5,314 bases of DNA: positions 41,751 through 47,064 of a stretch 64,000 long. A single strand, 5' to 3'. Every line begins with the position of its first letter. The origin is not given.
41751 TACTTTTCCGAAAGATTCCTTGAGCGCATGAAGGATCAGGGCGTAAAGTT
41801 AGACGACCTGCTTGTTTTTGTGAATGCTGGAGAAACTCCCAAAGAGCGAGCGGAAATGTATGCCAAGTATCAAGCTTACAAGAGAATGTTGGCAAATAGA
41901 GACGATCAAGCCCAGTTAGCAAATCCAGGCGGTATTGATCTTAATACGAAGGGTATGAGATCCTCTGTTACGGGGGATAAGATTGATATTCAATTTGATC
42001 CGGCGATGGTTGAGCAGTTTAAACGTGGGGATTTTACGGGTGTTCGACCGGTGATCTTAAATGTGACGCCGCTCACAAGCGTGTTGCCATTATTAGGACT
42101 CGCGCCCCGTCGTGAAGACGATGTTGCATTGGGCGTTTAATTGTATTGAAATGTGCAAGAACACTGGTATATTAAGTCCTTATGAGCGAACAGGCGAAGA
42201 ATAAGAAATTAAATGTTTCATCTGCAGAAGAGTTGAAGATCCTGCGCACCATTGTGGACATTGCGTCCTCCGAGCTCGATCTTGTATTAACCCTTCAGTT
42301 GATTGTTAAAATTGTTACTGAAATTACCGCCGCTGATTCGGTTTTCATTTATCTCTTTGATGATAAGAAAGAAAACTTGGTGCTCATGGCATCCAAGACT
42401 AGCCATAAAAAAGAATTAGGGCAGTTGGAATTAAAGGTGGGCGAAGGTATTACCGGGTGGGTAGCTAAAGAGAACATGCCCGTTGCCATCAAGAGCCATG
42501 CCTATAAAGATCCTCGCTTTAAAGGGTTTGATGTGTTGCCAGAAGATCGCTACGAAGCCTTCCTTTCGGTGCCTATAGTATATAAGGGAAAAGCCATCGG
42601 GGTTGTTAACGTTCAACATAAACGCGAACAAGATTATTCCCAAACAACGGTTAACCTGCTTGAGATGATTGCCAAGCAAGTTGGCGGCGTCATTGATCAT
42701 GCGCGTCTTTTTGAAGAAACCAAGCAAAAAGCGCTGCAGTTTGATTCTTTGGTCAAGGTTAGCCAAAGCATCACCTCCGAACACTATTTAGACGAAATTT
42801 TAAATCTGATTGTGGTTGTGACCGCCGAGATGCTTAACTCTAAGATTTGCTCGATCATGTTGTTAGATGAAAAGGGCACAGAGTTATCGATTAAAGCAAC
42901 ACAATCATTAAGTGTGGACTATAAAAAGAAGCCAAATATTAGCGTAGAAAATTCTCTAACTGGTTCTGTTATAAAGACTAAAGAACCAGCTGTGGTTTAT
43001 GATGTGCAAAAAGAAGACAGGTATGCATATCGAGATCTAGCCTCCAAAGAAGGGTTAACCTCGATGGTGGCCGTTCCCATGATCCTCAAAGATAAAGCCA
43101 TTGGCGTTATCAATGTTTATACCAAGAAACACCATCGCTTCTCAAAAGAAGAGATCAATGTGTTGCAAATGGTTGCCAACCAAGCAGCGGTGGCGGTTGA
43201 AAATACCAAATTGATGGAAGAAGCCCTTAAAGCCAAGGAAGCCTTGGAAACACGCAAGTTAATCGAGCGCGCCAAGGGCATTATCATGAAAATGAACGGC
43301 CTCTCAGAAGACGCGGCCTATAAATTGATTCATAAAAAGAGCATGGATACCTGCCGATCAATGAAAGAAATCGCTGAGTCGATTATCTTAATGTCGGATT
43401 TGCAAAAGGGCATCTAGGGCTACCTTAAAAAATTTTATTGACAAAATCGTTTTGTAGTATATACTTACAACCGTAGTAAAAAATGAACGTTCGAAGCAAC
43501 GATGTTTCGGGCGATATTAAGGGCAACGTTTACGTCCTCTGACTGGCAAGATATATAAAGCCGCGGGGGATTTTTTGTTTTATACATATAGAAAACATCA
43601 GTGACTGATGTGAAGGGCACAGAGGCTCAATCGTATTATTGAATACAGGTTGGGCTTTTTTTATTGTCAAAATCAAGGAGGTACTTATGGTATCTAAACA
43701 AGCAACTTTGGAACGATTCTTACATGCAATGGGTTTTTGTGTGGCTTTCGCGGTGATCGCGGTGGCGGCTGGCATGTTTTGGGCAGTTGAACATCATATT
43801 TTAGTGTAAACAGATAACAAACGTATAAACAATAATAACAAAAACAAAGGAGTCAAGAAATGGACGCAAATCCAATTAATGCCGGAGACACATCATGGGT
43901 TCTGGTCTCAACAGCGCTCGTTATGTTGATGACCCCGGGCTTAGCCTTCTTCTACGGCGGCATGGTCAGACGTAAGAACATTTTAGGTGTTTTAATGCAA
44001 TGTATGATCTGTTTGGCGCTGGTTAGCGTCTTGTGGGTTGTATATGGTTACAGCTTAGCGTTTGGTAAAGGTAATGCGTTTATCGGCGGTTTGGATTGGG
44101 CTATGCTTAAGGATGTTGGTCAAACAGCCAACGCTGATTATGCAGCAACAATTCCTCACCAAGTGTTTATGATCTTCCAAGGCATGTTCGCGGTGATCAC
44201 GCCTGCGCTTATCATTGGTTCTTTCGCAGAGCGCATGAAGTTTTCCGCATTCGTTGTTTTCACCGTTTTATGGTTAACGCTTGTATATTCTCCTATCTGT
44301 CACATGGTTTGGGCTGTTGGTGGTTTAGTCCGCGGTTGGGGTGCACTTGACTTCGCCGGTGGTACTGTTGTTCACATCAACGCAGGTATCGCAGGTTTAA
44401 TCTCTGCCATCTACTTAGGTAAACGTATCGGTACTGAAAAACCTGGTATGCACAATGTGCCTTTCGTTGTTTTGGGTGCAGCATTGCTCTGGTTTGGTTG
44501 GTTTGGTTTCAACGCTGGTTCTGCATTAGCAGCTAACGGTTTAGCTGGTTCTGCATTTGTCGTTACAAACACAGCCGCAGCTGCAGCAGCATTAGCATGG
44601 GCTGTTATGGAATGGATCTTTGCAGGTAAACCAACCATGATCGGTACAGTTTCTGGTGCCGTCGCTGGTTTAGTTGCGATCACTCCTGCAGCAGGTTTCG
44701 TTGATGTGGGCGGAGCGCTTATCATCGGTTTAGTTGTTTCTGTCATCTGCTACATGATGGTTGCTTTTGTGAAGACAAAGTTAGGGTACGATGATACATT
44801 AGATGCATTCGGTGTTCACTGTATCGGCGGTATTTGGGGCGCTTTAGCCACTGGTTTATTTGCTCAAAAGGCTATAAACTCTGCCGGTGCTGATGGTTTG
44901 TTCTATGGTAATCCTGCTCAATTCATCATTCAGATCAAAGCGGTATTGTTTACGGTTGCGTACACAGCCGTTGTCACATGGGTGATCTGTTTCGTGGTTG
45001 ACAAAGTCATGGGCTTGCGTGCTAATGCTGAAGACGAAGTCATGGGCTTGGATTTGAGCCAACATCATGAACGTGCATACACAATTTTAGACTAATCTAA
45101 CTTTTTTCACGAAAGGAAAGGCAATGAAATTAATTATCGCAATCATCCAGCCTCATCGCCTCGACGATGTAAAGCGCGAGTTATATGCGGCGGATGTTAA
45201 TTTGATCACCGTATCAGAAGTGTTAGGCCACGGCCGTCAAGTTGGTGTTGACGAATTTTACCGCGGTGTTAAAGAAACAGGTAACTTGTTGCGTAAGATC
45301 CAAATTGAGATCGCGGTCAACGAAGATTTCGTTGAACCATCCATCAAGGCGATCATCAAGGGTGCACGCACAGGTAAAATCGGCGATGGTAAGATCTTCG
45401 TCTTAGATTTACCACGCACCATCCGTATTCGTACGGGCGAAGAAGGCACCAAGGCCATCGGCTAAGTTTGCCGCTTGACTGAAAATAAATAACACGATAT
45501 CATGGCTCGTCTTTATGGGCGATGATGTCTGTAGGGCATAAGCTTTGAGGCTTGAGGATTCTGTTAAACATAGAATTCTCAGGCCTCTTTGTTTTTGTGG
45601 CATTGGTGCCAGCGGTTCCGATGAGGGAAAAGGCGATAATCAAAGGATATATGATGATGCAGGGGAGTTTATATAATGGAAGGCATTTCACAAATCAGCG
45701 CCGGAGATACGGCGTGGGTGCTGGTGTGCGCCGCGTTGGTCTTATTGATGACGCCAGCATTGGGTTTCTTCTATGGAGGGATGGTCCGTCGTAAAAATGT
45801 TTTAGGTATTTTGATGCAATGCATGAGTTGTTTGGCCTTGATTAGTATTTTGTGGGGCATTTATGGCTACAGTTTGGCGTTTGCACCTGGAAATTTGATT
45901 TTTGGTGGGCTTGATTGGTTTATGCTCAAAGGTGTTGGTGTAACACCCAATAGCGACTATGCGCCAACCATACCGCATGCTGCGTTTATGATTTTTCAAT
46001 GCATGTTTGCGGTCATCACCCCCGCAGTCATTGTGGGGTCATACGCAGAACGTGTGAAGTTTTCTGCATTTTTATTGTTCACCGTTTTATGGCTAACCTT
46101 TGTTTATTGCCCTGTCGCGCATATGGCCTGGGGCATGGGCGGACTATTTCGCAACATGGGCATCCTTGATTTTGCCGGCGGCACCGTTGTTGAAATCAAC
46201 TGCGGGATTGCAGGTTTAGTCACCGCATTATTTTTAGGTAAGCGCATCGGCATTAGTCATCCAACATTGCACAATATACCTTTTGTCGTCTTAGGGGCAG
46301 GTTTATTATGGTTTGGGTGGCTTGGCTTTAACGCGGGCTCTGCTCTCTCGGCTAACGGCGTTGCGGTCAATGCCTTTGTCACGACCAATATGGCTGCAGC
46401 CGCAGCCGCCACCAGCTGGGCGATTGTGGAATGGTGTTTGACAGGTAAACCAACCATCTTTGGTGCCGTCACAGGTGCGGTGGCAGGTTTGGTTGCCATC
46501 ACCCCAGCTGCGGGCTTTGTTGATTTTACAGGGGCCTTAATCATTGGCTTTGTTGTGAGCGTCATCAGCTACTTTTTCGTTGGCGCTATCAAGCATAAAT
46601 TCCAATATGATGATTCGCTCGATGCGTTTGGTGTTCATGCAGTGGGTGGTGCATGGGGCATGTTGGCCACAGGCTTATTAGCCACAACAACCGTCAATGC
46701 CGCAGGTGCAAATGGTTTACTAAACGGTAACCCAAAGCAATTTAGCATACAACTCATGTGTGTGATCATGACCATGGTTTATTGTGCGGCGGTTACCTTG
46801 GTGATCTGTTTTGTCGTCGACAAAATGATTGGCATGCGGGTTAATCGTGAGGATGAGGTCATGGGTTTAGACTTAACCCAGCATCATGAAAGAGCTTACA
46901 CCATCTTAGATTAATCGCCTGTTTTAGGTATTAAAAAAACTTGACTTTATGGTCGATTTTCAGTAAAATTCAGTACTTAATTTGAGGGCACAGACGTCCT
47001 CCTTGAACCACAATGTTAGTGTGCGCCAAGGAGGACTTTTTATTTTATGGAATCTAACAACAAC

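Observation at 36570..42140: Conserved ~50-aa C-terminal module shared by both giant proteins, a possible secretion or sorting signal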

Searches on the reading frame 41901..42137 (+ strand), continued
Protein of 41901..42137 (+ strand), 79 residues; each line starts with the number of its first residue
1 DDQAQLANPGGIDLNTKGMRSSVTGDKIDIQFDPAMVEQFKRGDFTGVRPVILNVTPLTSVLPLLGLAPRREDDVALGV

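Call 57: fold_search(model_id=the predicted structure, library=pdb)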
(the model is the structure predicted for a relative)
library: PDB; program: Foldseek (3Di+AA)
matches with E <= 10: 114; with E <= 0.001: 0
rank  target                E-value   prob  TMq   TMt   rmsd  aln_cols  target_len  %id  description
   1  4pt4_A                2.6e-01  0.07  0.08  0.16  17.6       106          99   18  Crystal structure Analysis of N terminal region containing the dimerization domain and DNA binding domain of HU protei (released 2014-05-21)
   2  5l09_A                3.1e-01  0.08  0.11  0.17  12.6       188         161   12  Crystal Structure of Quorum-Sensing Transcriptional Activator from Yersinia enterocolitica in complex with 3-oxo-N-[(3 (released 2016-09-07)
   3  8flj_E                5.3e-01  0.10  0.09  0.22  14.2        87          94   15  Cas1-Cas2/3 integrase and IHF bound to CRISPR leader, repeat and foreign DNA (released 2023-09-06)
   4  7fgx_D                7.1e-01  0.13  0.10  0.06  13.0        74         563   12  Toxoplasma gondii dihydrofolate reductase thymidylate synthase (TgDHFR-TS) complexed with P39, NADPH and dUMP (released 2022-06-29)
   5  8xgc_I                7.6e-01  0.02  0.07  0.04  27.8       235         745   12  Structure of yeast replisome associated with FACT and histone hexamer, Composite map (released 2024-02-14)
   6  7fgw_C                8.5e-01  0.14  0.09  0.06  12.1        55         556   13  Toxoplasma gondii dihydrofolate reductase thymidylate synthase (TgDHFR-TS) complexed with pyrimethamine, NADPH and dUM (released 2022-06-29)
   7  7fgy_C                8.5e-01  0.14  0.10  0.06  11.9        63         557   13  Toxoplasma gondii dihydrofolate reductase thymidylate synthase (TgDHFR-TS) complexed with P40, NADPH and dUMP (released 2022-06-29)
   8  7zo0                  9.6e-01  0.05  0.06  0.03  11.9        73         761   19  Crystal structure of catalytic inactive unliganded form of FucOB, a GH95 family alpha-1,2-fucosidase from Akkermansia mu (released 2023-04-19)
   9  7fgy_A                1.1e+00  0.13  0.10  0.06  11.0        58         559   14  Toxoplasma gondii dihydrofolate reductase thymidylate synthase (TgDHFR-TS) complexed with P40, NADPH and dUMP (released 2022-06-29)
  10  7fgw_A                1.3e+00  0.12  0.10  0.06  10.9        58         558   14  Toxoplasma gondii dihydrofolate reductase thymidylate synthase (TgDHFR-TS) complexed with pyrimethamine, NADPH and dUM (released 2022-06-29)
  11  4eil_B                1.4e+00  0.05  0.08  0.05  17.4        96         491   11  Crystal Structure of the loop truncated Toxoplasma gondii TS-DHFR (released 2013-10-09)
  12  8ffz_B                1.4e+00  0.02  0.06  0.04  21.2       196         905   12  TFIIIA-TFIIIC-Brf1-TBP complex bound to 5S rRNA gene (released 2023-06-21)
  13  2ndp_MODEL_1_A        1.4e+00  0.08  0.09  0.21  12.5        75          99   13  Structure of DNA-binding HU protein from micoplasma Mycoplasma gallisepticum (released 2016-11-09)
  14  1hue_MODEL_1_A        1.5e+00  0.08  0.09  0.23  12.3        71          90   14  HISTONE-LIKE PROTEIN (released 1995-10-15)
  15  5l07_B                1.5e+00  0.04  0.12  0.17  12.1       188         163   13  Crystal Structure of Quorum-Sensing Transcriptional Activator from Yersinia enterocolitica (released 2016-09-07)
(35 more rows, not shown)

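Call 92: find_encoding_contigs(protein=P0075, flank=4000, max_places=2)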
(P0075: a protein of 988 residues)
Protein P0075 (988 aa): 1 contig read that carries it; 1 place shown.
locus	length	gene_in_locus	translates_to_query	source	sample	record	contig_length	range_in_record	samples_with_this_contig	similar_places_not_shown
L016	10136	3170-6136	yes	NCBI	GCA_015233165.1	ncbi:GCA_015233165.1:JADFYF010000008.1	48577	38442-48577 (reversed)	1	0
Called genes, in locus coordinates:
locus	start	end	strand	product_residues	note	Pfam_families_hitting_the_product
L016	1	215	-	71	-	PF12344:UvrB (faint), PF02151:UVR (weak)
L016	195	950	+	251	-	PF03309:Pan_kinase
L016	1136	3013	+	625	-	-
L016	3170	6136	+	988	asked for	PF00072:Response_reg, PF01704:UDPGP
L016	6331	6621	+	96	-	PF00166:Cpn10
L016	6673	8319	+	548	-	PF00118:Cpn60_TCP1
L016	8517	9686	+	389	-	PF00478:IMPDH, PF03060:NMO (faint), PF05690:ThiG (faint), PF01070:FMN_dh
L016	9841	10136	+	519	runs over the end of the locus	PF00117:GATase, PF07722:Peptidase_C26 (faint), PF02540:NAD_synthase, PF00958:GMP_synt_C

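Call 98: find_encoding_contigs(protein=P0007, flank=2000, max_places=3)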
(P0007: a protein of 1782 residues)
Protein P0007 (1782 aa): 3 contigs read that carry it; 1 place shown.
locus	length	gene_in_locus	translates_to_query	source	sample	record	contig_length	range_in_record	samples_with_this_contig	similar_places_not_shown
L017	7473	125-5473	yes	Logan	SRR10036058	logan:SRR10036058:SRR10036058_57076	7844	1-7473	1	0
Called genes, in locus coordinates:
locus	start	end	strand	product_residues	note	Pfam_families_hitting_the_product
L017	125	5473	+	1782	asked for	PF01704:UDPGP (weak)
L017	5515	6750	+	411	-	PF15714:SpoVT_C (faint), PF01590:GAF, PF13185:GAF_2, PF13492:GAF_3, PF01590:GAF, PF13185:GAF_2, PF13492:GAF_3, PF03861:ANTAR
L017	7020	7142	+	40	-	-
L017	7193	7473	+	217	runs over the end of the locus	?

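Call 100: search_protein_families(library=pfam, proteins=[P0011, P0013, P0035, P0012, P0108, P0044], max_evalue=0.00001)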
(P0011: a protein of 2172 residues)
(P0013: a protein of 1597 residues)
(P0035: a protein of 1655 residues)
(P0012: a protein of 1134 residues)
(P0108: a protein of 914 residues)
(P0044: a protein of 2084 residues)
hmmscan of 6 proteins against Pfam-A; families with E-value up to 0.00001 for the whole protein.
P0011 (2172 aa): 5 families
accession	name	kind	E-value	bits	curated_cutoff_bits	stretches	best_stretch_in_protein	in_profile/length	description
PF02878.22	PGM_PMM_I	-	8.1e-20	71.3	22.5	1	1320-1458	3-134/138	Phosphoglucomutase/phosphomannomutase, alpha/beta/alpha domain I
PF02880.22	PGM_PMM_III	-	2.7e-16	60.2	20.7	1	1615-1725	3-113/115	Phosphoglucomutase/phosphomannomutase, alpha/beta/alpha domain III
PF01704.24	UDPGP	-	1.2e-10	41.2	22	1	658-744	163-245/413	UTP--glucose-1-phosphate uridylyltransferase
PF00408.26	PGM_PMM_IV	-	3.9e-10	40.1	23.1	1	1761-1822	6-54/68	Phosphoglucomutase/phosphomannomutase, C-terminal domain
PF02879.22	PGM_PMM_II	-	1.7e-07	32.2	29.3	1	1511-1609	17-103/103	Phosphoglucomutase/phosphomannomutase, alpha/beta/alpha domain II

P0013 (1597 aa): 2 families
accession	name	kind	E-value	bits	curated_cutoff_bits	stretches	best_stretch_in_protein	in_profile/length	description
PF00349.27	Hexokinase_1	-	1.2e-32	113.7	24.3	1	392-573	6-198/201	Hexokinase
PF03727.22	Hexokinase_2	-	1.8e-25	90.2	24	1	580-797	3-242/242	Hexokinase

P0035 (1655 aa): 3 families
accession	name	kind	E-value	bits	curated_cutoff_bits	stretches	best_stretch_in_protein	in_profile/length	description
PF02878.22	PGM_PMM_I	-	1.2e-23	83.7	22.5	1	882-1018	3-136/138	Phosphoglucomutase/phosphomannomutase, alpha/beta/alpha domain I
PF02880.22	PGM_PMM_III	-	4.4e-17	62.7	20.7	1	1166-1277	2-109/115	Phosphoglucomutase/phosphomannomutase, alpha/beta/alpha domain III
PF00408.26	PGM_PMM_IV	-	4.3e-10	39.9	23.1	1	1350-1402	21-66/68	Phosphoglucomutase/phosphomannomutase, C-terminal domain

P0012 (1134 aa): 0 families

P0108 (914 aa): 0 families

P0044 (2084 aa): 4 families
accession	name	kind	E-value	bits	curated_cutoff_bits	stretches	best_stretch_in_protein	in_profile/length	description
PF00342.24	PGI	-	5.6e-199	662.2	22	1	617-1097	1-464/486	Phosphoglucose isomerase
PF02878.22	PGM_PMM_I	-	5.5e-23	81.6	22.5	1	1161-1316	3-137/138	Phosphoglucomutase/phosphomannomutase, alpha/beta/alpha domain I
PF02880.22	PGM_PMM_III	-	3.6e-15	56.5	20.7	1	1469-1575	5-110/115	Phosphoglucomutase/phosphomannomutase, alpha/beta/alpha domain III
PF02879.22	PGM_PMM_II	-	5.9e-13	49.7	29.3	1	1367-1461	18-103/103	Phosphoglucomutase/phosphomannomutase, alpha/beta/alpha domain II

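Call 111: find_encoding_contigs(protein=P0116, flank=4000, max_places=2)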
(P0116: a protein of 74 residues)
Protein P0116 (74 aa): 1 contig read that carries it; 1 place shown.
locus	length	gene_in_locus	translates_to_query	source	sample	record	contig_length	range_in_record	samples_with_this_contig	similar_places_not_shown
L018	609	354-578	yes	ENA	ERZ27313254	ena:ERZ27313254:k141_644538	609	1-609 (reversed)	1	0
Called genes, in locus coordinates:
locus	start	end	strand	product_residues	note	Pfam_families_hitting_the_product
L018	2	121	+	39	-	?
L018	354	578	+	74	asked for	-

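Call 113: find_encoding_contigs(protein=P0034, flank=4000, max_places=2)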
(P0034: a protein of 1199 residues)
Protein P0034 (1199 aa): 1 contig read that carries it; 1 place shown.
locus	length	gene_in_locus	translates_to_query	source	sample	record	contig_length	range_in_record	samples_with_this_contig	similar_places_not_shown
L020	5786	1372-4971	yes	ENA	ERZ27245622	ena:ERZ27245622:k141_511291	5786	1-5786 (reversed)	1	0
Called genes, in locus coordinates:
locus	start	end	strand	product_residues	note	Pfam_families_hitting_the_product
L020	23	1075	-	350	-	PF00872:Transposase_mut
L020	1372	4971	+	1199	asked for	PF00300:His_Phos_1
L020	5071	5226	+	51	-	PF09720:Unstab_antitox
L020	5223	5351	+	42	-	-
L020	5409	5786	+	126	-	?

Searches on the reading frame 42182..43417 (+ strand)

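Call 11: search_protein_families(library=pfam, proteins=[window:42182-43417:+], max_evalue=0.001)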
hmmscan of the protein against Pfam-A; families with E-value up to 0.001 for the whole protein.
window:42182-43417:+ (411 aa): 5 families
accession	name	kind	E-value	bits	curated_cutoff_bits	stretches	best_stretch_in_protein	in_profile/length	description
PF01590.32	GAF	-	1.2e-42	146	22.4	2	203-339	2-133/133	GAF domain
PF13185.12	GAF_2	-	1.8e-42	145.2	28.6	2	203-340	4-136/136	GAF domain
PF13492.12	GAF_3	-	1.8e-27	96.7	27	2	203-341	2-129/129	GAF domain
PF03861.19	ANTAR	-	4.2e-21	74.9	27.3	1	351-402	3-54/54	ANTAR domain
PF15714.11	SpoVT_C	-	3.6e-06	27.5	27.5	0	121-166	76-122/128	Stage V sporulation protein T C-terminal, transcription factor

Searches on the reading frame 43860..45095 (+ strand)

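Call 11: search_protein_families(library=pfam, proteins=[window:43860-45095:+], max_evalue=0.001)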
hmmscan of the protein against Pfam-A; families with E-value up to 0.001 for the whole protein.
window:43860-45095:+ (411 aa): 1 family
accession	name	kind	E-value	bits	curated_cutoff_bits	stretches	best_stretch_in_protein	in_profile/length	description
PF00909.26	Ammonium_transp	-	7.6e-128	427.1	23.2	1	13-407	2-399/399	Ammonium Transporter Family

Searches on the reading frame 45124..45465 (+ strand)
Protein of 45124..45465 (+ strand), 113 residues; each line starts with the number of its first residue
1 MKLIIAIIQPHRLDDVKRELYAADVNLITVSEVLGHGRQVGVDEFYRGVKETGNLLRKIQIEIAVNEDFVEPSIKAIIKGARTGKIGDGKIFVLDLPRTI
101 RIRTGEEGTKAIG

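Call 11: search_protein_families(library=pfam, proteins=[window:45124-45465:+], max_evalue=0.001)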
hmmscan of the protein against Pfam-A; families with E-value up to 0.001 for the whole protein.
window:45124-45465:+ (113 aa): 1 family
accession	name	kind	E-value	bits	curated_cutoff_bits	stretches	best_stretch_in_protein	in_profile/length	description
PF00543.27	P-II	-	1.9e-24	86.4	25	1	1-106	1-102/102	Nitrogen regulatory protein P-II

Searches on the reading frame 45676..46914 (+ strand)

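Call 11: search_protein_families(library=pfam, proteins=[window:45676-46914:+], max_evalue=0.001)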
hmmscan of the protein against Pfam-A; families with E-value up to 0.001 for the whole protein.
window:45676-46914:+ (412 aa): 1 family
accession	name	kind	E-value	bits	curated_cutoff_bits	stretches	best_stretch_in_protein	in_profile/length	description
PF00909.26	Ammonium_transp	-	1.2e-120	403.4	23.2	1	13-408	1-399/399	Ammonium Transporter Family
